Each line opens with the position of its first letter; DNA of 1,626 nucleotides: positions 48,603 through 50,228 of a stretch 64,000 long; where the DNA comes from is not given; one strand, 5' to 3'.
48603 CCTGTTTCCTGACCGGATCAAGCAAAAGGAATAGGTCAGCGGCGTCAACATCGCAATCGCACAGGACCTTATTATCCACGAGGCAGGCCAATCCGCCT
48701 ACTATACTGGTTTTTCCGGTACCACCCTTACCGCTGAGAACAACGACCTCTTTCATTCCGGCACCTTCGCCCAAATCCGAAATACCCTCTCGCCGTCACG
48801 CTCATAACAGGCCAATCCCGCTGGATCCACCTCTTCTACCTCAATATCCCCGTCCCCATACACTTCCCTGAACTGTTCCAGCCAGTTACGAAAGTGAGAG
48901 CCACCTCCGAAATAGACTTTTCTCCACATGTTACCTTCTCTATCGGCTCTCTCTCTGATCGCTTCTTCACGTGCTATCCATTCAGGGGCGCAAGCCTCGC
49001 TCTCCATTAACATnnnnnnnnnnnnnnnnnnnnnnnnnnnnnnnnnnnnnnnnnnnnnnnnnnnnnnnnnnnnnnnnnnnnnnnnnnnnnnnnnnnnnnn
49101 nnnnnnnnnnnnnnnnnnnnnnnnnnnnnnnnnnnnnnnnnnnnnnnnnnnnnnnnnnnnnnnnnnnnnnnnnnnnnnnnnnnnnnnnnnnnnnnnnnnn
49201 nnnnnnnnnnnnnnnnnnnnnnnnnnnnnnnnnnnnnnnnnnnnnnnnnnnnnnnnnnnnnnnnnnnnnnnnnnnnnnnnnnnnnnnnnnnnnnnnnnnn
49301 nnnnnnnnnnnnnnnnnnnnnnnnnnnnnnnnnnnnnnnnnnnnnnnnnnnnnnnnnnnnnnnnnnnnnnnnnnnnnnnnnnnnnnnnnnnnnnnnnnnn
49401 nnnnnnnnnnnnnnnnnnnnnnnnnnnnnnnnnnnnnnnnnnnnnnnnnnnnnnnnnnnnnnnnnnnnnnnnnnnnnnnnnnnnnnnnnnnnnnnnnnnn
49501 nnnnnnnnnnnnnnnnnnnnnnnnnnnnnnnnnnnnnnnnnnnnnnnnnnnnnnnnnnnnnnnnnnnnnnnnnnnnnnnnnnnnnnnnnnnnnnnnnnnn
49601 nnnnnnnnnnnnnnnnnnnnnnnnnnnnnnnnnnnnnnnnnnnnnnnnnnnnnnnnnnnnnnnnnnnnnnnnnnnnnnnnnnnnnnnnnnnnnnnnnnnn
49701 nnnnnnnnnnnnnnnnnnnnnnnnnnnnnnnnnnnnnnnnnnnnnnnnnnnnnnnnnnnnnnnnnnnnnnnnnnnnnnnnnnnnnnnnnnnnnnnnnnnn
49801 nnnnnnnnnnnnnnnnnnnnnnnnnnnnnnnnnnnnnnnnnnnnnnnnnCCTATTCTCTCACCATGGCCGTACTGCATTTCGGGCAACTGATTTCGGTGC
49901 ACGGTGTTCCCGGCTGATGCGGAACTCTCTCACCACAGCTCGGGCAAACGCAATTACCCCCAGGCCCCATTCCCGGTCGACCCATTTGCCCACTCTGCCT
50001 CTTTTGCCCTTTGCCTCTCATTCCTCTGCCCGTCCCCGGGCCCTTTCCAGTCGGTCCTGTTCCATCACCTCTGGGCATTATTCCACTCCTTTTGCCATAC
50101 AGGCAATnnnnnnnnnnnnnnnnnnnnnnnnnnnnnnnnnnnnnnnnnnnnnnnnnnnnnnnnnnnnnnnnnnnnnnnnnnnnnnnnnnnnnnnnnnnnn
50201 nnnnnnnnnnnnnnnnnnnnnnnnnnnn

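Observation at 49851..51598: Gly/Arg/Trp/Phe-rich intrinsically disordered proteins (DUF5320-type) inside an Fe-S gene cluster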

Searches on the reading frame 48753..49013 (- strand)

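Call 3: search_protein_families(library=pfam, proteins=[window:48753-49013:-], max_evalue=0.1)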
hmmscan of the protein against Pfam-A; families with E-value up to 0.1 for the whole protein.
window:48753-49013:- (86 aa): 1 family
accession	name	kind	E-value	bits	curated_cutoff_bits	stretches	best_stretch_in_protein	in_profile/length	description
PF20204.3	DUF6566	-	0.049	14.2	26.7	1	4-23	42-61/78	Domain of unknown function (DUF6566)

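Call 4: search_protein_families(library=ncbifam, proteins=[window:48753-49013:-], max_evalue=0.1)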
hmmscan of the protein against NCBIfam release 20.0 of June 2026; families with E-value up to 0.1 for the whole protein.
window:48753-49013:- (86 aa): 0 families

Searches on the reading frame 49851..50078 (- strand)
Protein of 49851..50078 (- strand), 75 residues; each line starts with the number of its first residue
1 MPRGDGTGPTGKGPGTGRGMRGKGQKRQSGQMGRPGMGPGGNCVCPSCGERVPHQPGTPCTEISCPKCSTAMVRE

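Call 3: search_protein_families(library=pfam, proteins=[window:49851-50078:-], max_evalue=0.1)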
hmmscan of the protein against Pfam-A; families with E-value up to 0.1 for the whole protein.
window:49851-50078:- (75 aa): 2 families
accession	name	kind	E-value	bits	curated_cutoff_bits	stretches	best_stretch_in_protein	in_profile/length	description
PF17253.7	DUF5320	-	0.00052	21.6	27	1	1-44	1-46/99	Family of unknown function (DUF5320)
PF12773.13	DZR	-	0.031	14.9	27.3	1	41-71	11-33/45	Double zinc ribbon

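Call 4: search_protein_families(library=ncbifam, proteins=[window:49851-50078:-], max_evalue=0.1)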
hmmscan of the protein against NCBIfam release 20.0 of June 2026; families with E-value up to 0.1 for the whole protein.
window:49851-50078:- (75 aa): 0 families

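Call 36: search_solved_structures(query=window:49851-50078:-, max_evalue=1)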
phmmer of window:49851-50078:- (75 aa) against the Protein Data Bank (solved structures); distinct sequences matched with E-value up to 1: 1.
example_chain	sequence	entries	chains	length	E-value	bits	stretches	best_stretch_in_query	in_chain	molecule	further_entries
2mdg_A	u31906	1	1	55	0.89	13.3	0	37-54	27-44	Zinc finger protein 423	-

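Call 54: find_homologous_proteins(query=window:49851-50078:-, max_evalue=0.001)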
Query window:49851-50078:- (75 aa): 327 proteins with E <= 0.001 among 356 candidates; the best 120 are listed.
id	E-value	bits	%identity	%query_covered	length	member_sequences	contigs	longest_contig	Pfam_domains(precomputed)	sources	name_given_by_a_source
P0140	1.4e-41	158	100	100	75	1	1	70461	-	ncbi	ncbi:MAG: hypothetical protein R6U89_04715 [Dehalococcoidia bacterium]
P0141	1.2e-24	104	61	100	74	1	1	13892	-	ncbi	-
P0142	3.9e-24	102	62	99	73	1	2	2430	-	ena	-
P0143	9.3e-24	101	61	100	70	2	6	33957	PF17253.8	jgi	-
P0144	6.4e-23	98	68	100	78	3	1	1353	-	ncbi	-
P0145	6.6e-23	98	66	100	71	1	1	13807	-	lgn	-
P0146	9.6e-22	95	64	100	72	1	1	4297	-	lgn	-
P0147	9.6e-22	95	57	100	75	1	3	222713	-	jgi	jgi:hypothetical protein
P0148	1.4e-21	94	62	100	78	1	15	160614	-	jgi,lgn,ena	-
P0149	1.4e-21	94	76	45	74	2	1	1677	-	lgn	-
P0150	1.5e-21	94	66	99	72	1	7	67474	PF17253.8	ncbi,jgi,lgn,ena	-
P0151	1.7e-21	94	63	99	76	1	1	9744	PF17253.8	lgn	-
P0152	2.9e-21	93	57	100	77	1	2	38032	PF17253.8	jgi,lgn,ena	-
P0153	3.8e-21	93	65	100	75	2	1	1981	-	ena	-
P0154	5.2e-21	92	67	56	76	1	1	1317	-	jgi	jgi:hypothetical protein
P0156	7.8e-21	92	65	53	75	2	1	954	PF17253.8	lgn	-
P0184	2.1e-19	87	59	100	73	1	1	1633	PF17253.8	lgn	-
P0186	2.3e-19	87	62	100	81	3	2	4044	PF17253.8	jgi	-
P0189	2.4e-19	87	61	100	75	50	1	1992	PF17253.8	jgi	-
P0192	2.6e-19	87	55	100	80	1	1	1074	PF17253.8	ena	-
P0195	3.8e-19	86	57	99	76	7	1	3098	PF17253.8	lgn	-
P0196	3.9e-19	86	64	99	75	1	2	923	PF17253.8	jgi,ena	-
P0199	4.8e-19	86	60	99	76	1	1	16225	PF17253.8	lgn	-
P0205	7.0e-19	85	59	100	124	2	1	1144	PF17253.8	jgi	jgi:hypothetical protein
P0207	9.0e-19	85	55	100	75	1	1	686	PF17253.8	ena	-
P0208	9.8e-19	85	65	100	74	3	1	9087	PF17253.8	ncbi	-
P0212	1.1e-18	85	57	100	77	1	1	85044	PF17253.8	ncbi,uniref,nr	ncbi:MAG: hypothetical protein C4532_18120 [Candidatus Abyssobacteria bacterium SURF_17]|uniref:Ferr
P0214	1.2e-18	85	63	100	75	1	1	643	PF17253.8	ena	-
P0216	1.5e-18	84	53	100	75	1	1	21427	PF17253.8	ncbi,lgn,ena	-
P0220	1.7e-18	84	60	100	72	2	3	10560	PF17253.8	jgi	jgi:hypothetical protein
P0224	2.0e-18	84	62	100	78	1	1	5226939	PF17253.8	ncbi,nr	ncbi:MAG: DUF5320 family protein [Deltaproteobacteria bacterium]|nr:DUF5320 family protein [Deltapro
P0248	4.3e-18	83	59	99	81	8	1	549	PF17253.8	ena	-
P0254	5.1e-18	83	62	99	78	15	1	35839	PF17253.8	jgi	-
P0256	6.2e-18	82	63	100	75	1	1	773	PF17253.8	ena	-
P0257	6.3e-18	82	60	100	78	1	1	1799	PF17253.8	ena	-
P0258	6.4e-18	82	59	45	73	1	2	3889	PF17253.8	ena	-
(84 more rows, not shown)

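Call 65: predict_structure(alignment_id=A4)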
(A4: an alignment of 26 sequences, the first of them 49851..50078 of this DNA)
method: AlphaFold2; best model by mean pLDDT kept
length: 75 residues; sequences in the alignment: 26
mean_pLDDT: 68.1   pTM: 0.42
mean pLDDT of the five models: 68.1, 68.0, 67.7, 67.3, 66.2
residues with pLDDT >= 90: 25; 70-90: 10; 50-70: 11; < 50: 29
segments of 3 or more residues with pLDDT < 50: 1-3, 5-8, 10-13, 15-20, 22-27, 29-31
pLDDT, mean of each block of 10 residues (from residue 1): 47 47 47 52 92 88 93 89
secondary structure, 60 per line:
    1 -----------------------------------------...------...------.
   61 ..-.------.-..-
elements in order: E42-44 E51-53

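Call 68: fold_search(model_id=the predicted structure, library=pdb)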
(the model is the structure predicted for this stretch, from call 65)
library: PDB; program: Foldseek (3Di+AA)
matches with E <= 10: 150; with E <= 0.001: 0
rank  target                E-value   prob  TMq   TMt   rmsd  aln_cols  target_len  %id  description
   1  2kn9_MODEL_1_A        1.0e+00  0.18  0.29  0.27  10.6        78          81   20  Solution structure of zinc-substituted rubredoxin B (Rv3250c) from Mycobacterium tuberculosis. Seattle Structu (released 2009-09-15)
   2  4qbi_A                1.1e+00  0.60  0.33  0.12   3.5        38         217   26  Crystal structure of a stable adenylate kinase variant AKlse6 (released 2014-06-25)
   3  4qbi_B                1.4e+00  0.54  0.32  0.12   3.5        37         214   27  Crystal structure of a stable adenylate kinase variant AKlse6 (released 2014-06-25)
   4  9f29_B                1.6e+00  0.23  0.30  0.02   4.6        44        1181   20  Pyrococcus abyssi PolD in complex with Rpa2 winged-helix domain class 1 (composite map) (released 2024-12-04)
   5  4qbh_B                1.7e+00  0.51  0.33  0.13   3.5        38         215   26  Crystal structure of a stable adenylate kinase variant AKlse5 (released 2014-06-25)
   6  4qbh_A                1.7e+00  0.51  0.34  0.13   3.5        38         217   26  Crystal structure of a stable adenylate kinase variant AKlse5 (released 2014-06-25)
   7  8q6o_6                1.7e+00  0.28  0.33  0.12   3.6        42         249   19  X. laevis CMG dimer bound to dimeric DONSON - without ATPase (released 2023-10-18)
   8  3p2a_A                1.7e+00  0.23  0.29  0.17   2.5        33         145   24  Crystal Structure of Thioredoxin 2 from Yersinia pestis (released 2010-10-13)
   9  6skf_Bj               2.0e+00  0.44  0.32  0.49   2.2        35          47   26  Cryo-EM Structure of T. kodakarensis 70S ribosome (released 2020-07-29)
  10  6xty_2                2.1e+00  0.21  0.32  0.05   4.9        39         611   23  CryoEM structure of human CMG bound to AND-1 (CMGA) (released 2020-05-27)
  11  6xtx_2                2.1e+00  0.21  0.32  0.04   4.9        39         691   23  CryoEM structure of human CMG bound to ATPgammaS and DNA (released 2020-05-27)
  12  1zin                  2.2e+00  0.33  0.30  0.11   3.5        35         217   28  ADENYLATE KINASE WITH BOUND AP5A (released 1997-06-16)
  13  9f2a_B                2.2e+00  0.33  0.32  0.02   3.2        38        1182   24  Pyrococcus abyssi PolD in complex with Rpa2 winged-helix domain class 2 (composite map) (released 2024-12-04)
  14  9mu9_L                2.4e+00  0.30  0.35  0.50   2.3        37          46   19  Structure of a native Drosophila melanogaster Nucleosome Elongation Complex (Pol II EC-nucleosome). Composite map (released 2025-02-19)
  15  3p2a_B                2.4e+00  0.18  0.29  0.17   2.5        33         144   24  Crystal Structure of Thioredoxin 2 from Yersinia pestis (released 2010-10-13)
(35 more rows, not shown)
